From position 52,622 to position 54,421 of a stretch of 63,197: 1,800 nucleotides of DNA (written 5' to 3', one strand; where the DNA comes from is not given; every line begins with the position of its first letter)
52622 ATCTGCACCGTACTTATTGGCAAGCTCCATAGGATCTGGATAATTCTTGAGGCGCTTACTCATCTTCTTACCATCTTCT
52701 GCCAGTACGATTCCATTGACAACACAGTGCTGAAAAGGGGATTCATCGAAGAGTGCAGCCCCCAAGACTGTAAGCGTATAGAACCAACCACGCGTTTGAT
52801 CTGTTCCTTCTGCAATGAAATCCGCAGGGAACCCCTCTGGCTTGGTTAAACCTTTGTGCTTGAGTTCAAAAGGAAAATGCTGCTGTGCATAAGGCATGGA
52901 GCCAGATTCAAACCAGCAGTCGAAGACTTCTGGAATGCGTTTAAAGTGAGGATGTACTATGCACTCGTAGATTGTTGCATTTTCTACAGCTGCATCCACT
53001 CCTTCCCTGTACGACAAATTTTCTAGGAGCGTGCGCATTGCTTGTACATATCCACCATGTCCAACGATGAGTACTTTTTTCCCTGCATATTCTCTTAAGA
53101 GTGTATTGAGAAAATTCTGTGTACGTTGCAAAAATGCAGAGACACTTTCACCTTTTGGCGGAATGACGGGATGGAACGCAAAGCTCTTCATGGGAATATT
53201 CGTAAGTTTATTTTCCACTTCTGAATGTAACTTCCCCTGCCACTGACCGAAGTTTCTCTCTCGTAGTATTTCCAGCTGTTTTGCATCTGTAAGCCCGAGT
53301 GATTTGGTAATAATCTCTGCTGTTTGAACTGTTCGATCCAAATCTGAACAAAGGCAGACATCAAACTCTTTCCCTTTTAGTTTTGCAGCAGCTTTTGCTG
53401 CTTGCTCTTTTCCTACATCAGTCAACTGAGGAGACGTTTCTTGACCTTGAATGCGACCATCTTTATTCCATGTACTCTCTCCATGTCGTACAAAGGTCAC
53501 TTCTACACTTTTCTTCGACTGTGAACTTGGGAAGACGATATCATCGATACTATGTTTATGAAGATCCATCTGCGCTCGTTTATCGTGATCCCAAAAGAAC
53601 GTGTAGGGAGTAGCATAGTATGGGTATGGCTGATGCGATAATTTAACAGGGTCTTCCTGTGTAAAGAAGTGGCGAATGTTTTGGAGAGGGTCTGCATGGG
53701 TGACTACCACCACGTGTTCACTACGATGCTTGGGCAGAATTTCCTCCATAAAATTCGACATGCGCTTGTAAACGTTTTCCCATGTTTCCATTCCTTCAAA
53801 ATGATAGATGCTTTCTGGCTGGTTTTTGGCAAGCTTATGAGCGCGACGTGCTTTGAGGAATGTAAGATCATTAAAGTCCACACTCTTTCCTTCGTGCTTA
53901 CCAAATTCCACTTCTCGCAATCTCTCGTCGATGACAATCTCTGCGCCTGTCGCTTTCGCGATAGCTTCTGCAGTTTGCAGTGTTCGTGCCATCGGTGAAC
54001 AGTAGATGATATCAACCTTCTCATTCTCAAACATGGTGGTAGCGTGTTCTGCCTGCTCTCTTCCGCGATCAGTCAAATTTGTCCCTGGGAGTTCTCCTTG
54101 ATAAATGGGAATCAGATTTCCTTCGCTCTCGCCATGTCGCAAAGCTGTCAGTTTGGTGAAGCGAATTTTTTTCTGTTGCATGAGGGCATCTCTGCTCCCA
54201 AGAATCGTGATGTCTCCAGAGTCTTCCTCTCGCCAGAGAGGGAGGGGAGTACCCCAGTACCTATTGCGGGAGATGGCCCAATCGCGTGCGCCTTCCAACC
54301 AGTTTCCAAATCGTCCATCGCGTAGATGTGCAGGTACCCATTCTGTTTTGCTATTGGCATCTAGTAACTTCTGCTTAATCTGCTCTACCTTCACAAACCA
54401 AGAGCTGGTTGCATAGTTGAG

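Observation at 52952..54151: Two histidine-phosphatase (PGAM-like) domains inserted at separate points in the IleRS catalytic core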

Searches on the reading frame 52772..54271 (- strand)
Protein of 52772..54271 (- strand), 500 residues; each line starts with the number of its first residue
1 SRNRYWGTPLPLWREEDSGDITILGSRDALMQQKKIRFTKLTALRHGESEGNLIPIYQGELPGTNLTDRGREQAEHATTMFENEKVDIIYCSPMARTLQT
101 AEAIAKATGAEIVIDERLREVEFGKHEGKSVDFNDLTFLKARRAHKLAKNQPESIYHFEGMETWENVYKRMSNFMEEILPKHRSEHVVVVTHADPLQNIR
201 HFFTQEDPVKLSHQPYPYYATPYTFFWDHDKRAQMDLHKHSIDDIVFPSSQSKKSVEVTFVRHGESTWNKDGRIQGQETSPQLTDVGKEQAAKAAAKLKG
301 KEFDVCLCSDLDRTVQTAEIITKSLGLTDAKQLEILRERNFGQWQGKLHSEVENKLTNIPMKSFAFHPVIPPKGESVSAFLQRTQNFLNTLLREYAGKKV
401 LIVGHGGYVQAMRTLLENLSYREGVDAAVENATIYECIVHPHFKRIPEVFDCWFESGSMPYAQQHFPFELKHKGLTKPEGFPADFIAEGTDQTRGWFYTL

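Call 21: search_protein_representatives(protein=window:52772-54271:-)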
Query: 500 residues. Proteins with E-value up to 0.001 (for the whole library): 34024; up to 1e-10: 7137; up to 1e-30: 131. The best 150 are listed.
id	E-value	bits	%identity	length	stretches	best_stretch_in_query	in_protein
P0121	1.7e-179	614.3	56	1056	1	1-500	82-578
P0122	1.5e-177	607.8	55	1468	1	1-500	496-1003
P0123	1.6e-175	601.2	58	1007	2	69-468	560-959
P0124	5.6e-168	576.3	53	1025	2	16-500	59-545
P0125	5.5e-131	454.3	50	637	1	63-500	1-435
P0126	3.0e-90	319.9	54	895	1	1-255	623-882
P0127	1.1e-85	304.9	50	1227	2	1-247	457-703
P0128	7.8e-76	272.4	39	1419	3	1-249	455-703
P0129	1.4e-69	251.8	40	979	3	1-247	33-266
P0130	4.0e-69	250.2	50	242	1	237-473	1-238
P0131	2.7e-65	237.6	42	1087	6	235-469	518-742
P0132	8.9e-52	193.0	41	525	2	1-250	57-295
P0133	1.8e-51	192.0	47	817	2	1-204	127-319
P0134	2.4e-49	185.0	38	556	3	1-250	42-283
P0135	1.5e-48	182.4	44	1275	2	1-247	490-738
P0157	4.1e-41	157.8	33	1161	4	251-419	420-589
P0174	5.4e-40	154.2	40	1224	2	235-500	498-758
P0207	6.7e-36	140.7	38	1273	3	34-231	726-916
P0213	3.1e-35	138.5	40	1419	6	39-198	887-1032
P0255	2.0e-30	122.6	48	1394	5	39-131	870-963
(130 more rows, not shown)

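Call 27: search_protein_families(library=pfam, proteins=[P0207, P0213, P0255, P0128, P0157, P0131, P0174], max_evalue=0.0001)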
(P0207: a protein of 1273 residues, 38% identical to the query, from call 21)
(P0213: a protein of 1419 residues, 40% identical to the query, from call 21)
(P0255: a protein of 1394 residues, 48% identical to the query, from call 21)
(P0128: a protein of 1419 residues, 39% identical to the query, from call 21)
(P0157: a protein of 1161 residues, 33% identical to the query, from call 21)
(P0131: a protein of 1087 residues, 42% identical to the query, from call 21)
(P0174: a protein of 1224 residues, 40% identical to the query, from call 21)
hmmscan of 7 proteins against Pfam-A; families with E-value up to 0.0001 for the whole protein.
P0207 (1273 aa): 5 families
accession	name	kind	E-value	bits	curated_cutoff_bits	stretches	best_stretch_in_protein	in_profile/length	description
PF00133.28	tRNA-synt_1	-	1.2e-127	426.6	22.7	1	48-688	2-408/414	tRNA synthetases class I (I, L, M and V)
PF08264.19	Anticodon_1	-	5.1e-37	127.5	25.1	1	918-1062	1-145/148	Anticodon-binding domain of tRNA ligase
PF19302.4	DUF5915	-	3.4e-36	125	27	1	1078-1269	2-195/195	Domain of unknown function (DUF5915)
PF00300.27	His_Phos_1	-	2.3e-35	122.5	21.7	1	733-899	1-170/194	Histidine phosphatase superfamily (branch 1)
PF09334.17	tRNA-synt_1g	-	1.4e-19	70.6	20.1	2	574-698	243-371/391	tRNA synthetases class I (M)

P0213 (1419 aa): 5 families
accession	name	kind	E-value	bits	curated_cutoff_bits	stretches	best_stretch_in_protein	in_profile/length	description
PF00133.28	tRNA-synt_1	-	8.4e-131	437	22.7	2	22-568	2-314/414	tRNA synthetases class I (I, L, M and V)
PF00300.27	His_Phos_1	-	3.1e-58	197.1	21.7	2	889-1035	1-156/194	Histidine phosphatase superfamily (branch 1)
PF08264.19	Anticodon_1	-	1.6e-27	96.6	25.1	1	1069-1214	1-146/148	Anticodon-binding domain of tRNA ligase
PF19302.4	DUF5915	-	2.6e-22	79.8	27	1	1232-1416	3-194/195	Domain of unknown function (DUF5915)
PF09334.17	tRNA-synt_1g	-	3.9e-15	56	20.1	1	52-191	8-128/391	tRNA synthetases class I (M)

P0255 (1394 aa): 7 families
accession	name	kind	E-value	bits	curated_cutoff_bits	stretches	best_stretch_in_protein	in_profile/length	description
PF00133.28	tRNA-synt_1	-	1.6e-134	449.2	22.7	2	26-566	3-335/414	tRNA synthetases class I (I, L, M and V)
PF08264.19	Anticodon_1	-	3.3e-31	108.6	25.1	1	1048-1191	1-144/148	Anticodon-binding domain of tRNA ligase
PF00300.27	His_Phos_1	-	1.3e-27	97.2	21.7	1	872-1017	1-158/194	Histidine phosphatase superfamily (branch 1)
PF19302.4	DUF5915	-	1.1e-22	81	27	1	1208-1386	2-188/195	Domain of unknown function (DUF5915)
PF06821.19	Ser_hydrolase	-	4e-19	69.6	22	1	562-734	2-167/172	Serine hydrolase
PF09334.17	tRNA-synt_1g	-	8e-16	58.2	20.1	2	55-196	8-130/391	tRNA synthetases class I (M)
PF12697.13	Abhydrolase_6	-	8.4e-11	43.4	26.3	1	562-657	2-101/217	Alpha/beta hydrolase family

P0128 (1419 aa): 5 families
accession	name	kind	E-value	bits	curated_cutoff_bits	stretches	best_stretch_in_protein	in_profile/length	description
PF00133.28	tRNA-synt_1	-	4.2e-143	477.5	22.7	2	18-485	2-265/414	tRNA synthetases class I (I, L, M and V)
PF00300.27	His_Phos_1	-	2.6e-82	275.6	21.7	2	871-1061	1-189/194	Histidine phosphatase superfamily (branch 1)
PF19302.4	DUF5915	-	1.1e-34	120.2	27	1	1229-1418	2-194/195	Domain of unknown function (DUF5915)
PF08264.19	Anticodon_1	-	8.8e-33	113.7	25.1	1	1065-1210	1-146/148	Anticodon-binding domain of tRNA ligase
PF09334.17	tRNA-synt_1g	-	7.8e-17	61.5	20.1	1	775-847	310-380/391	tRNA synthetases class I (M)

P0157 (1161 aa): 3 families
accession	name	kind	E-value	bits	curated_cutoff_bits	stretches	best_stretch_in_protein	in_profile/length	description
PF00300.27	His_Phos_1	-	9.9e-126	417.3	21.7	4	427-595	1-167/194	Histidine phosphatase superfamily (branch 1)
PF00133.28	tRNA-synt_1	-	1.6e-74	251.6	22.7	2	14-417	2-198/414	tRNA synthetases class I (I, L, M and V)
PF09334.17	tRNA-synt_1g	-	1e-12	48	20.1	1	42-185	8-135/391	tRNA synthetases class I (M)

P0131 (1087 aa): 3 families
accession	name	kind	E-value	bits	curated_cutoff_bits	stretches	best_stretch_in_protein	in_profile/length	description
PF00133.28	tRNA-synt_1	-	1.5e-135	452.6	22.7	3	21-528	2-285/414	tRNA synthetases class I (I, L, M and V)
PF00300.27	His_Phos_1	-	6.9e-69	231.8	21.7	2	541-697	1-163/194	Histidine phosphatase superfamily (branch 1)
PF09334.17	tRNA-synt_1g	-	1.1e-16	61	20.1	2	51-190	8-128/391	tRNA synthetases class I (M)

P0174 (1224 aa): 5 families
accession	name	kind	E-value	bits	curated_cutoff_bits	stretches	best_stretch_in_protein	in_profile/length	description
PF00133.28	tRNA-synt_1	-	7.6e-122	407.5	22.7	2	18-495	2-269/414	tRNA synthetases class I (I, L, M and V)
PF00300.27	His_Phos_1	-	8.9e-44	149.9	21.7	1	522-691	1-162/194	Histidine phosphatase superfamily (branch 1)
PF08264.19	Anticodon_1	-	1.8e-30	106.2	25.1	1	881-1026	1-146/148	Anticodon-binding domain of tRNA ligase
PF19302.4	DUF5915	-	2.8e-24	86.2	27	1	1041-1204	2-175/195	Domain of unknown function (DUF5915)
PF09334.17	tRNA-synt_1g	-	3.9e-16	59.3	20.1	2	48-99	8-59/391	tRNA synthetases class I (M)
